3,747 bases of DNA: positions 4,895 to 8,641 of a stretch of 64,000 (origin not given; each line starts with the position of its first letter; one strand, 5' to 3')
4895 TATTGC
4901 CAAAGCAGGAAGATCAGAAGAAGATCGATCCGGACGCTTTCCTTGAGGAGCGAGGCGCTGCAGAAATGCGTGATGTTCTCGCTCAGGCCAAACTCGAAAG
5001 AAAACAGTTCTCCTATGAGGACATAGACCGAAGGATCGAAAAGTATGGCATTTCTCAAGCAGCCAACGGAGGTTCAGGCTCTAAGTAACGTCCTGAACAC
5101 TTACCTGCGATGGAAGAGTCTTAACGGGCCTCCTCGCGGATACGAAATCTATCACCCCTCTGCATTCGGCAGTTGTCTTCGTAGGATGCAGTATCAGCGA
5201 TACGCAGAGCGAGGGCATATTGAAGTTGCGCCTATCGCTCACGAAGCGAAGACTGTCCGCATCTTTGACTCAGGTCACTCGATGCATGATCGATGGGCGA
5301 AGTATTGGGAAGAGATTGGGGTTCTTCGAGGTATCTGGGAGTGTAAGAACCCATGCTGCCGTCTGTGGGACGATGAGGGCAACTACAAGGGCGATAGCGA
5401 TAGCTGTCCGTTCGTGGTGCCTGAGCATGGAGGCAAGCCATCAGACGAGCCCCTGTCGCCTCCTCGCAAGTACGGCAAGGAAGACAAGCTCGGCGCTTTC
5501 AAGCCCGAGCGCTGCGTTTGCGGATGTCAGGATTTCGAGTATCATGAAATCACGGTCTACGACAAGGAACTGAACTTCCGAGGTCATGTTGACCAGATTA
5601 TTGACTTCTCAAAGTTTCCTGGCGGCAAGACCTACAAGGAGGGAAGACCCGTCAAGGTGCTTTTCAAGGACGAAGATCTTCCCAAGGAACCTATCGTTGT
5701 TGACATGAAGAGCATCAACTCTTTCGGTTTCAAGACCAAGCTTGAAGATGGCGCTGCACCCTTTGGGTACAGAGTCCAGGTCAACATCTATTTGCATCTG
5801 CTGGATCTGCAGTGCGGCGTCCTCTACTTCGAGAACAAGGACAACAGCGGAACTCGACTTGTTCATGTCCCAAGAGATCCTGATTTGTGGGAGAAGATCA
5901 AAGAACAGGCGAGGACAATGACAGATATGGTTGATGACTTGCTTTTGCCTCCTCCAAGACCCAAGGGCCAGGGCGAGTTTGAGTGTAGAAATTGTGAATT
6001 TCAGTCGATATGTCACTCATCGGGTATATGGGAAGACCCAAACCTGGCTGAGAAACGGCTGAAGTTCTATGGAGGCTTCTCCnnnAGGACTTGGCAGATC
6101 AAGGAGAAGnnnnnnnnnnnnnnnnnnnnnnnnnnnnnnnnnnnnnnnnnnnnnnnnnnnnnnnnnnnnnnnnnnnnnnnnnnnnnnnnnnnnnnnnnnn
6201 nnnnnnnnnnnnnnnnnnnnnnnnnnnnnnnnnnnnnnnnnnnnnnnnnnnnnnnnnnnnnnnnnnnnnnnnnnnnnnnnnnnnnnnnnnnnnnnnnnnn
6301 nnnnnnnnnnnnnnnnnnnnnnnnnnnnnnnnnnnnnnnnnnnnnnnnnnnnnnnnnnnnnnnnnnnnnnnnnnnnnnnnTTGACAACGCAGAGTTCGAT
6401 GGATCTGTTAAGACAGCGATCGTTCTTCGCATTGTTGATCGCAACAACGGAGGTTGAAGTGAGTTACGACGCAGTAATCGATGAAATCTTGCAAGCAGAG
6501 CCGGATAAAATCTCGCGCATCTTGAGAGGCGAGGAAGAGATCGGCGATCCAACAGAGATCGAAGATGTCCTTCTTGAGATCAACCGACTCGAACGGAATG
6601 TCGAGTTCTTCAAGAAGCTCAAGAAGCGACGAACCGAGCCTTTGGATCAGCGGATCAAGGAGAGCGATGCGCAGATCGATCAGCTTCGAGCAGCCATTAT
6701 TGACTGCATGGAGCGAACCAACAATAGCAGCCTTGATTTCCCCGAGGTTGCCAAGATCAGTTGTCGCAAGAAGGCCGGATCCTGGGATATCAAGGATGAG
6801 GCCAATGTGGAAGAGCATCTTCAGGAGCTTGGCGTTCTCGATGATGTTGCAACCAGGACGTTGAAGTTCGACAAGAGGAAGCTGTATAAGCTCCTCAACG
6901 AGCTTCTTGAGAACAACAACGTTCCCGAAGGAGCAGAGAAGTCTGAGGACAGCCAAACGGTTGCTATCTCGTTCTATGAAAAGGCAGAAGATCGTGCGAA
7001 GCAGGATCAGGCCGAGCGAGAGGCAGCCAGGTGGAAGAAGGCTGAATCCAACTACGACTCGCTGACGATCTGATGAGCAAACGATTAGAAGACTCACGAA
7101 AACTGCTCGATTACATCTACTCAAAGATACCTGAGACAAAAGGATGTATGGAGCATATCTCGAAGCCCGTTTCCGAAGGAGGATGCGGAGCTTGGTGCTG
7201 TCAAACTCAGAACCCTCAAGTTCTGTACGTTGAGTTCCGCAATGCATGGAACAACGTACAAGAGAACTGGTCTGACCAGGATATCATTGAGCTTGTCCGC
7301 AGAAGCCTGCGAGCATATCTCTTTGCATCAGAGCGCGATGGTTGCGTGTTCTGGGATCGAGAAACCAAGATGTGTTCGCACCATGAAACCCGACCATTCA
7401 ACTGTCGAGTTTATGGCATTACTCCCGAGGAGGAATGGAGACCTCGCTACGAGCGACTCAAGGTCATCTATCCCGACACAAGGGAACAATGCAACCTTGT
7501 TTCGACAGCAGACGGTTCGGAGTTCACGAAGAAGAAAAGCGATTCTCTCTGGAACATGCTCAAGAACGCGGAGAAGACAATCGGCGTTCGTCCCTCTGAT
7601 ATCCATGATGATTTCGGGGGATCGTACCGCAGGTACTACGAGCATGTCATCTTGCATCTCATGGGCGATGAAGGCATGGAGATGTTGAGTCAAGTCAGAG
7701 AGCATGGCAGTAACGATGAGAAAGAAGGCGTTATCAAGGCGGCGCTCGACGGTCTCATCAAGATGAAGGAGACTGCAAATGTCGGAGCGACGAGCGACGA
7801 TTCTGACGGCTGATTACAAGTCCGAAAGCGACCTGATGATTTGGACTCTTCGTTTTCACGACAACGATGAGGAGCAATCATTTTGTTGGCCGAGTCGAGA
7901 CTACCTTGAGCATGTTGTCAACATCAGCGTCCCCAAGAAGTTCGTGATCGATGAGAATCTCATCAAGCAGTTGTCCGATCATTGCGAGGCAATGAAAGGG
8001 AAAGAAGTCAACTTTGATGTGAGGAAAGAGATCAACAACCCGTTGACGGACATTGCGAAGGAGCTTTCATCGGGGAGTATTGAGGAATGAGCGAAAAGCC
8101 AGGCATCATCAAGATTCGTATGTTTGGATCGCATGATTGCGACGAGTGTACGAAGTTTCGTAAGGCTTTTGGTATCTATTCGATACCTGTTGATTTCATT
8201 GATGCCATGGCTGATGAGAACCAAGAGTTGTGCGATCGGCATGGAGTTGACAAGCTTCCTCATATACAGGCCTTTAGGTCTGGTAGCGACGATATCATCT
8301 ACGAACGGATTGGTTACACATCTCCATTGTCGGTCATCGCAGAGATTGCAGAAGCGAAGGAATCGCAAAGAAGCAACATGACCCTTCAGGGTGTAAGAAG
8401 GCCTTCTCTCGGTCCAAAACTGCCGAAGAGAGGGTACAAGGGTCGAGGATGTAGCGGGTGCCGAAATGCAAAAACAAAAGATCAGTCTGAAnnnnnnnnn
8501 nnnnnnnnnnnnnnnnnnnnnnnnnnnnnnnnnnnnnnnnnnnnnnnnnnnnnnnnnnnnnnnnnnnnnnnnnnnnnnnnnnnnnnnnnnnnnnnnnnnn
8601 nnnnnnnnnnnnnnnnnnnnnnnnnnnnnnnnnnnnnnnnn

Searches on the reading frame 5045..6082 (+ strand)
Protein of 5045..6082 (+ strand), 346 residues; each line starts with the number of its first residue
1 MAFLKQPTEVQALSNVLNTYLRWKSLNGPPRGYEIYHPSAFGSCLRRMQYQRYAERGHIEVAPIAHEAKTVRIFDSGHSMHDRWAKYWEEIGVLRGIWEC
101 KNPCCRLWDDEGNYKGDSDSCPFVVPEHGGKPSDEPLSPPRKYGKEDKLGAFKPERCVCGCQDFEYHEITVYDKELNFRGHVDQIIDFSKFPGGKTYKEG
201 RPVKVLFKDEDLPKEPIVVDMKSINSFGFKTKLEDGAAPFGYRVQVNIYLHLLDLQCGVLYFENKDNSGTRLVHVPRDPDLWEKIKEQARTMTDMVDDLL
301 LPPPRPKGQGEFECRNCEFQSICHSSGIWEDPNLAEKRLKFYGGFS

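Call 40: search_protein_families(library=pfam, proteins=[window:5045-6082:+], max_evalue=0.01)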
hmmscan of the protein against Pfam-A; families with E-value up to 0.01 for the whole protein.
window:5045-6082:+ (346 aa): 1 family
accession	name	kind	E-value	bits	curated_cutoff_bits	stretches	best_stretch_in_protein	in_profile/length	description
PF12705.13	PDDEXK_1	-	0.00044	20.7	22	1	215-324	137-247/247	PD-(D/E)XK nuclease superfamily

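Call 61: search_protein_families(library=phrogs, proteins=[window:5045-6082:+], max_evalue=0.01)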
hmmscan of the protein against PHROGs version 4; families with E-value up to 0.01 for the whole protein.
window:5045-6082:+ (346 aa): 4 families
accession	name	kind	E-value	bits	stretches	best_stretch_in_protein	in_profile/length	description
phrog_1990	-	DNA, RNA and nucleotide metabolism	4.1e-20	73.3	1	210-328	123-240/290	Cas4-domain exonuclease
phrog_1706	-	DNA, RNA and nucleotide metabolism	1.4e-19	71.6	1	24-335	38-254/293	CRISPR/Cas system associated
phrog_2506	-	DNA, RNA and nucleotide metabolism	3.3e-16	60.4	1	29-326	87-336/342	exonuclease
phrog_434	-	DNA, RNA and nucleotide metabolism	3.2e-08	34.2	1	215-304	156-244/372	RecE-like recombination exonuclease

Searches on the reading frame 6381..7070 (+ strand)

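Call 40: search_protein_families(library=pfam, proteins=[window:6381-7070:+], max_evalue=0.01)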
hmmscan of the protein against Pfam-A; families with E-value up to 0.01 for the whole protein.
window:6381-7070:+ (230 aa): 1 family
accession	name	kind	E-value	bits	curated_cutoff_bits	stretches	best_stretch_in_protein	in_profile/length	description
PF05565.16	Sipho_Gp157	-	5.1e-06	27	28.6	1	59-186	37-152/162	Siphovirus Gp157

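Call 61: search_protein_families(library=phrogs, proteins=[window:6381-7070:+], max_evalue=0.01)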
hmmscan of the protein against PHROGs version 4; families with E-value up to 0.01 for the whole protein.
window:6381-7070:+ (230 aa): 1 family
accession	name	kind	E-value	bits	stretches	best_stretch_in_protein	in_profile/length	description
phrog_253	-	DNA, RNA and nucleotide metabolism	1.3e-08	35.9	1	59-188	42-158/169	Mu Gam-like end protection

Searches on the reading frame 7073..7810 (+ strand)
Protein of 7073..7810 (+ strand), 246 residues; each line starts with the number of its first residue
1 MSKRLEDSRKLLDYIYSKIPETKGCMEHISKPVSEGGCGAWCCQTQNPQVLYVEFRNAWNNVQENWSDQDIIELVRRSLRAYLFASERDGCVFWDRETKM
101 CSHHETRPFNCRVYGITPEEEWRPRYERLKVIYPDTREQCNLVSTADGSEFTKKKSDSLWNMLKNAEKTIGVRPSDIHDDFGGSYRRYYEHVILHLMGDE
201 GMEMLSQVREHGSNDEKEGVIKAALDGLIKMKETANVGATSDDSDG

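Call 40: search_protein_families(library=pfam, proteins=[window:7073-7810:+], max_evalue=0.01)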
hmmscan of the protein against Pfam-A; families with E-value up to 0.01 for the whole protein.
window:7073-7810:+ (246 aa): 1 family
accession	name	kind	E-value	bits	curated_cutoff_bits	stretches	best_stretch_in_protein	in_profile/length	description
PF03692.20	CxxCxxCC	-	2.7e-06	28.4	23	1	37-117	4-72/85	Putative zinc- or iron-chelating domain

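Call 61: search_protein_families(library=phrogs, proteins=[window:7073-7810:+], max_evalue=0.01)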
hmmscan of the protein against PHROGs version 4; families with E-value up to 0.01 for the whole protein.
window:7073-7810:+ (246 aa): 0 families

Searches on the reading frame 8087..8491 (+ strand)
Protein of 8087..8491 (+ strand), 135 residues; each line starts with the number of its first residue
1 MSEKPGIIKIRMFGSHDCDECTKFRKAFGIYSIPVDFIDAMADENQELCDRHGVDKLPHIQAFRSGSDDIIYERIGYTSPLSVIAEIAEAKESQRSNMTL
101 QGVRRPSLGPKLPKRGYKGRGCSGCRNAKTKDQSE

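Call 40: search_protein_families(library=pfam, proteins=[window:8087-8491:+], max_evalue=0.01)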
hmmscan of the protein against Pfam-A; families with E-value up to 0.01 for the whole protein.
window:8087-8491:+ (135 aa): 1 family
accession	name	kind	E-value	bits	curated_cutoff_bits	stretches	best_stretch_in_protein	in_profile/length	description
PF13098.12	Thioredoxin_2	-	0.00056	20.7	27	0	12-80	11-97/104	Thioredoxin-like domain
